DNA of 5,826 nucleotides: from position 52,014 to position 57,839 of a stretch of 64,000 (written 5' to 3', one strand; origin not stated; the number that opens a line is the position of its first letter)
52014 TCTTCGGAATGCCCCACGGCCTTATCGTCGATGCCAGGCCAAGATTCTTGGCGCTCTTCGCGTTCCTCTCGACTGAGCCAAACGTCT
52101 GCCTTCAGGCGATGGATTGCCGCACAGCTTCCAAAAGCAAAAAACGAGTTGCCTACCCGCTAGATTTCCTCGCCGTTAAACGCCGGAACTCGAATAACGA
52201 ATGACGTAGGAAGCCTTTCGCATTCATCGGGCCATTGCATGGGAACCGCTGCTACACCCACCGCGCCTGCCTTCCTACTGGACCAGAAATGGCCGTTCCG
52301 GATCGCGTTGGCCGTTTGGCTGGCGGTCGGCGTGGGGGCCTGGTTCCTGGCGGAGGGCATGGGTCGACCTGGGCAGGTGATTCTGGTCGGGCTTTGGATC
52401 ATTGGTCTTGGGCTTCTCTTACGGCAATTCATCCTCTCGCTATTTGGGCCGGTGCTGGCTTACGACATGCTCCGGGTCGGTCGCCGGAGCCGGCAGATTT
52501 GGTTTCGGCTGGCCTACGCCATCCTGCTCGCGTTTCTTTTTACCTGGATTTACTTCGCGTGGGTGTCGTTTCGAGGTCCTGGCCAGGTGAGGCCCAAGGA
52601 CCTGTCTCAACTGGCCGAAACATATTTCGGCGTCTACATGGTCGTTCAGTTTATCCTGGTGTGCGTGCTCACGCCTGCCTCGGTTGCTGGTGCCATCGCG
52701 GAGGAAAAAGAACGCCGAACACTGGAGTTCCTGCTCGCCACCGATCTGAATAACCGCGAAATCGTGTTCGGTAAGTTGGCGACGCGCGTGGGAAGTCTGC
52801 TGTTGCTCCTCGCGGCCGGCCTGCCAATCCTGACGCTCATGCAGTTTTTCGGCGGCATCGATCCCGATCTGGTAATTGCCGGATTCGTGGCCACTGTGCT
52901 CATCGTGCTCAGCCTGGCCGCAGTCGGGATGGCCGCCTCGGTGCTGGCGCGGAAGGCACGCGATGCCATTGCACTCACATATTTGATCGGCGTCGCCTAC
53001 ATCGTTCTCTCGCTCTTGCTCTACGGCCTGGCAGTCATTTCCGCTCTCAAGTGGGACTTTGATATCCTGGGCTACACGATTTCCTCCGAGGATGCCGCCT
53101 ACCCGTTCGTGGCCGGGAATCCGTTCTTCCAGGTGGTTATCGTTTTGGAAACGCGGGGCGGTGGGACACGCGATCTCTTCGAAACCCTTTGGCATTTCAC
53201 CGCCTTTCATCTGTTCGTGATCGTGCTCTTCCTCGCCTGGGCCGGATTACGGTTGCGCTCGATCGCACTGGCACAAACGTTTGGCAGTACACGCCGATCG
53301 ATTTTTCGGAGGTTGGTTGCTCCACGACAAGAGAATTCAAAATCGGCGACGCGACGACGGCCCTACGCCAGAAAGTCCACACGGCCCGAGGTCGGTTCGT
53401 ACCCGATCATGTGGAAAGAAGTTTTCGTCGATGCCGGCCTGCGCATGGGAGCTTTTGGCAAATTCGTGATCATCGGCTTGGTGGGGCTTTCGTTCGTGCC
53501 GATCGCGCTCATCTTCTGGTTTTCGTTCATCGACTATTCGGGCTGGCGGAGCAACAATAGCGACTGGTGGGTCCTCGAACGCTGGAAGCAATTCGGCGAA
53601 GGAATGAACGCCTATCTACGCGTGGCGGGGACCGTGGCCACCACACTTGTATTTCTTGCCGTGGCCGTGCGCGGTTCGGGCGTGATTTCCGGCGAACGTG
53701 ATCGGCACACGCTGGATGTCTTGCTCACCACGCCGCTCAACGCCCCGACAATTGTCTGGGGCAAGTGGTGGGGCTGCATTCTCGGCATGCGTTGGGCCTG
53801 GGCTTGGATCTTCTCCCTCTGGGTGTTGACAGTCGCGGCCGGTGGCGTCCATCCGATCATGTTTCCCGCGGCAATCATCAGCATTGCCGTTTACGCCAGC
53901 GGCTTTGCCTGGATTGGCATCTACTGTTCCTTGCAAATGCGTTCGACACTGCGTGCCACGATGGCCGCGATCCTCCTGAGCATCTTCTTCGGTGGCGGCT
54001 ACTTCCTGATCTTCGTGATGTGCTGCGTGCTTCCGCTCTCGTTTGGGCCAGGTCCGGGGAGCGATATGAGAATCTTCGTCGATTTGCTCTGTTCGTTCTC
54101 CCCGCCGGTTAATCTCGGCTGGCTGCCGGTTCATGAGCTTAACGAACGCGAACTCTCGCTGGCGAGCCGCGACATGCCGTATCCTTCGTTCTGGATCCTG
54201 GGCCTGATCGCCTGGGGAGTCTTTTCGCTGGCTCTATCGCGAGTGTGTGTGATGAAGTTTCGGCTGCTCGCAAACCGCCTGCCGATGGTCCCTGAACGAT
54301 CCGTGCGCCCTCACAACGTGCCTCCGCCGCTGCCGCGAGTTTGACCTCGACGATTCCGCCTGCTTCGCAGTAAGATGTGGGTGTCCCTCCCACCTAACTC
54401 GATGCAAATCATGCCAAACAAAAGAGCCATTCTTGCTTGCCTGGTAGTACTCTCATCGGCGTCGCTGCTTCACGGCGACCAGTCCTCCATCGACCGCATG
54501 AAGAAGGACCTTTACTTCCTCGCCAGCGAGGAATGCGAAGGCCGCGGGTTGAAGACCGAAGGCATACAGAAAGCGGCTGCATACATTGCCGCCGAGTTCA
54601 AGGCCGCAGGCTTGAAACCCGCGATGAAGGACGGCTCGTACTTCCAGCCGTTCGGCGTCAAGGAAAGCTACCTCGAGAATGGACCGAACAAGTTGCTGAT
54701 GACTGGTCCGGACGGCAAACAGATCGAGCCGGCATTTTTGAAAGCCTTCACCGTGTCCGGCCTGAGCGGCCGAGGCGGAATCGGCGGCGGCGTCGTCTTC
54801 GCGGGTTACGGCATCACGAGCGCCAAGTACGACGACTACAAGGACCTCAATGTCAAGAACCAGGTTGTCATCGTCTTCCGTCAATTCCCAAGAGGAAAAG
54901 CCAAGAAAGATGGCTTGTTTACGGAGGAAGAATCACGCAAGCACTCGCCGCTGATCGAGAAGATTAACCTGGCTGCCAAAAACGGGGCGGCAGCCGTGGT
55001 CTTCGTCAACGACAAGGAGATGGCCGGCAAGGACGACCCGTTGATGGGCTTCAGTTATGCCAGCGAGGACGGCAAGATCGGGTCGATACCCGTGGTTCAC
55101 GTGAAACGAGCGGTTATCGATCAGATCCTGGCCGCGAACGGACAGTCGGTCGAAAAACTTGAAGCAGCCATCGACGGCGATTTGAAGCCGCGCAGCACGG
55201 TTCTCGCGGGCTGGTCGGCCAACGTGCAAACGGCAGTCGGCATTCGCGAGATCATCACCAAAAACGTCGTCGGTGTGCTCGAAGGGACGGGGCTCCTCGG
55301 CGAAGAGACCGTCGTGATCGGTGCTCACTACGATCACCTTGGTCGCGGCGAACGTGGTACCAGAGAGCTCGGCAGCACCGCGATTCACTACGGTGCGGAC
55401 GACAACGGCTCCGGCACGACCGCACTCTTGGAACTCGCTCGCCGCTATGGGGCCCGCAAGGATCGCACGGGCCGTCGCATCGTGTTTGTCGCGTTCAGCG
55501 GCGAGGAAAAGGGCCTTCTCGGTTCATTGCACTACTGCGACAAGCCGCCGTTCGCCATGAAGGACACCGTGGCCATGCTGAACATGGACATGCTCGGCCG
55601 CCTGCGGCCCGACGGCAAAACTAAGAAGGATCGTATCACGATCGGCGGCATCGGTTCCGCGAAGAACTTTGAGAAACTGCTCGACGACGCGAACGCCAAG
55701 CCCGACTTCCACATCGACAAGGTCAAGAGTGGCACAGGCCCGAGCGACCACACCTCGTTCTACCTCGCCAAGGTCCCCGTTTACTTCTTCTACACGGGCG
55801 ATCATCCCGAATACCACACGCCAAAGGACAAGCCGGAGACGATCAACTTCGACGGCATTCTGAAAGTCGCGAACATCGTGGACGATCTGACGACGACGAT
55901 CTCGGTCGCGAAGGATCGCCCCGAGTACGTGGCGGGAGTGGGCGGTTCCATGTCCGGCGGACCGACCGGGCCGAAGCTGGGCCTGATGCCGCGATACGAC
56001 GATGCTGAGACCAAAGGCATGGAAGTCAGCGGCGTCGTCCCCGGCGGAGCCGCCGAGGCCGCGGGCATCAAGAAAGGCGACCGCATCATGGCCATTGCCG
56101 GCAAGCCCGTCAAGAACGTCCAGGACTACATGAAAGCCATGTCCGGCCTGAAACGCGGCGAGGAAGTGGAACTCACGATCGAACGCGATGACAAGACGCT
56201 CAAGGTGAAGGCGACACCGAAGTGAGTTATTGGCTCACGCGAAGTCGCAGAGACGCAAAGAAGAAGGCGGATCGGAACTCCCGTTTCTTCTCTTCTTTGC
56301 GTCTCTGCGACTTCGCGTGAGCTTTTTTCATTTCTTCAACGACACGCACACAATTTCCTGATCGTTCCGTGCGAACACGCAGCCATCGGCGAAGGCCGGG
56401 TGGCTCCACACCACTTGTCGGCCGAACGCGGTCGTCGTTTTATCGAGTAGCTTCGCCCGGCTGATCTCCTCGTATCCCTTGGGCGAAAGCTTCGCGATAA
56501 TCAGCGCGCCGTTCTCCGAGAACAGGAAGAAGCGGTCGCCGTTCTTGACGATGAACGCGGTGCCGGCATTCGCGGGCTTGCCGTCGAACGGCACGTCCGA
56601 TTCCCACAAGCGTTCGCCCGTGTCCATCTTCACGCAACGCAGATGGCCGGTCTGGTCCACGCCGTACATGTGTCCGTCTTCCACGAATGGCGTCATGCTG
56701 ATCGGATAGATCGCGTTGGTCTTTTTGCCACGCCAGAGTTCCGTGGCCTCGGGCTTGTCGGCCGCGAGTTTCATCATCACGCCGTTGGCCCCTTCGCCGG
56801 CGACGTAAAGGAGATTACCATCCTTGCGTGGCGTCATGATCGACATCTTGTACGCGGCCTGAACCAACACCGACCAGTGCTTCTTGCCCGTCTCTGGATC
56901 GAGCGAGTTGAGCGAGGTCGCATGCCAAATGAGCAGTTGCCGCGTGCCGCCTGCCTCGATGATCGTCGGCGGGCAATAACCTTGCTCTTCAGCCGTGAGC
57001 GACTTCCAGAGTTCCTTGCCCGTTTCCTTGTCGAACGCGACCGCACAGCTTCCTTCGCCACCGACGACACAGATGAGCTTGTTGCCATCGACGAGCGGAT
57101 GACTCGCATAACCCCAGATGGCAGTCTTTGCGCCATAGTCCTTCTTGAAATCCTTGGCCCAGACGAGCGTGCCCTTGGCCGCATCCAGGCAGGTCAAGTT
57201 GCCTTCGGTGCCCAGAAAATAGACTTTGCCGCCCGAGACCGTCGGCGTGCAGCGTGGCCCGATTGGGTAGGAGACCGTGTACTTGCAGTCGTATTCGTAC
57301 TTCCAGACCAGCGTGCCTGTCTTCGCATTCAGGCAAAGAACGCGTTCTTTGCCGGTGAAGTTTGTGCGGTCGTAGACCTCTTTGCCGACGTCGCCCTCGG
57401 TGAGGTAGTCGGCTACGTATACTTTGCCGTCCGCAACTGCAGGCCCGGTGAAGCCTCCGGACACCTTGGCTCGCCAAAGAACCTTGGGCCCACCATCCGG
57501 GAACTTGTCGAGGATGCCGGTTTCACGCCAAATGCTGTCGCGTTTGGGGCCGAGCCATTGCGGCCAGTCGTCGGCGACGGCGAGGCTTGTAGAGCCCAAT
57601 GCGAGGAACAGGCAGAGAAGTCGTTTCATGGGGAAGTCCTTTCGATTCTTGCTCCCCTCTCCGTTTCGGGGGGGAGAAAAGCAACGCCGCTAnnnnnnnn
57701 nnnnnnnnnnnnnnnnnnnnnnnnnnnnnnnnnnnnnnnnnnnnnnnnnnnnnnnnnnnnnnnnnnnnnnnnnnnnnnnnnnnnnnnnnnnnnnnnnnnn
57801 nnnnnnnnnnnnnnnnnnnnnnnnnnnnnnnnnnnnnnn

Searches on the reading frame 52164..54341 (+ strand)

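Call 72: search_protein_families(library=pfam, proteins=[window:52164-54341:+], max_evalue=0.0001)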
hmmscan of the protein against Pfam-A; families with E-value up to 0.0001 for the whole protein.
window:52164-54341:+ (726 aa): 4 families
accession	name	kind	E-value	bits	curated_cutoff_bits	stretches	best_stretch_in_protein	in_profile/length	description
PF12679.13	ABC2_membrane_2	-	1.7e-19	70.6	27.2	2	104-292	9-209/283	ABC-2 family transporter protein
PF12698.13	ABC2_membrane_3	-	4.3e-13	49.5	31.6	1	151-359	157-345/347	ABC-2 family transporter protein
PF01061.29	ABC2_membrane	-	1.5e-07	31.6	26.9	1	98-297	7-192/211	ABC-2 type transporter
PF12730.13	ABC2_membrane_4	-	3.1e-06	27.7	27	0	107-281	10-177/179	ABC-2 family transporter protein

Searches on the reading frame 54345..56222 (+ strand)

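Call 72: search_protein_families(library=pfam, proteins=[window:54345-56222:+], max_evalue=0.0001)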
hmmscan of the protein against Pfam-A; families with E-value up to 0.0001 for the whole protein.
window:54345-56222:+ (626 aa): 5 families
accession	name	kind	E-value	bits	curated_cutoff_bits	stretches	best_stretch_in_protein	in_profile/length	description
PF04389.22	Peptidase_M28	-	4.5e-40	137.9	21.3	1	307-512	1-189/193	Peptidase family M28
PF13180.12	PDZ_2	-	7.1e-14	52.3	27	1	556-622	11-77/80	PDZ domain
PF17820.7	PDZ_6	-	2e-13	50.3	27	1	561-614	2-54/54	PDZ domain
PF00595.29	PDZ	-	2.9e-13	50.4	23.2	1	544-613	11-81/81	PDZ domain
PF02225.27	PA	-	4.6e-08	33.5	23.9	1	160-261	15-95/95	PA domain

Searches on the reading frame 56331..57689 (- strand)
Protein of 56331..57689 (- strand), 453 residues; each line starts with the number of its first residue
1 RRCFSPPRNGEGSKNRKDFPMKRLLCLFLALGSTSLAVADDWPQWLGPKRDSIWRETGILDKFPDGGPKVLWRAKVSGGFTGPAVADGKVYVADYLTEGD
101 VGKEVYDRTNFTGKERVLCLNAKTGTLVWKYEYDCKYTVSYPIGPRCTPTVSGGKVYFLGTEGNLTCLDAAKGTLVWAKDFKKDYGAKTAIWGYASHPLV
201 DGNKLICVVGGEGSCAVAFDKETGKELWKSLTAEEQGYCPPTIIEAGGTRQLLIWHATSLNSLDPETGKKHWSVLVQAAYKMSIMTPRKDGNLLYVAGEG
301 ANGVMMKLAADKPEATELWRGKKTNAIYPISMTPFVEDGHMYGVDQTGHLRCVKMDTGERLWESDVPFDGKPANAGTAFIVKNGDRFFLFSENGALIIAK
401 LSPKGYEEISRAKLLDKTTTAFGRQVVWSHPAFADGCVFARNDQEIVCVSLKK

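Call 72: search_protein_families(library=pfam, proteins=[window:56331-57689:-], max_evalue=0.0001)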
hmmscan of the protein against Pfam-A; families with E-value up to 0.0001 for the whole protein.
window:56331-57689:- (453 aa): 3 families
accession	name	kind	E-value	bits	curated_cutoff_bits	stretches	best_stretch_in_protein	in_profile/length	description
PF13360.13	PQQ_2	-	3.2e-34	119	27.6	2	114-276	2-146/233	Outer membrane protein assembly factor BamB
PF13570.13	Beta-prop_ACSF4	-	9.9e-14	51.9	133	2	203-440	60-265/329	Beta-alanine-activating enzyme, beta-propeller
PF01011.28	PQQ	-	1.4e-11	44.2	26.7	0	146-184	50-88/595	Glucose/ethanol/alcohol dehydrogenase, beta-propeller domain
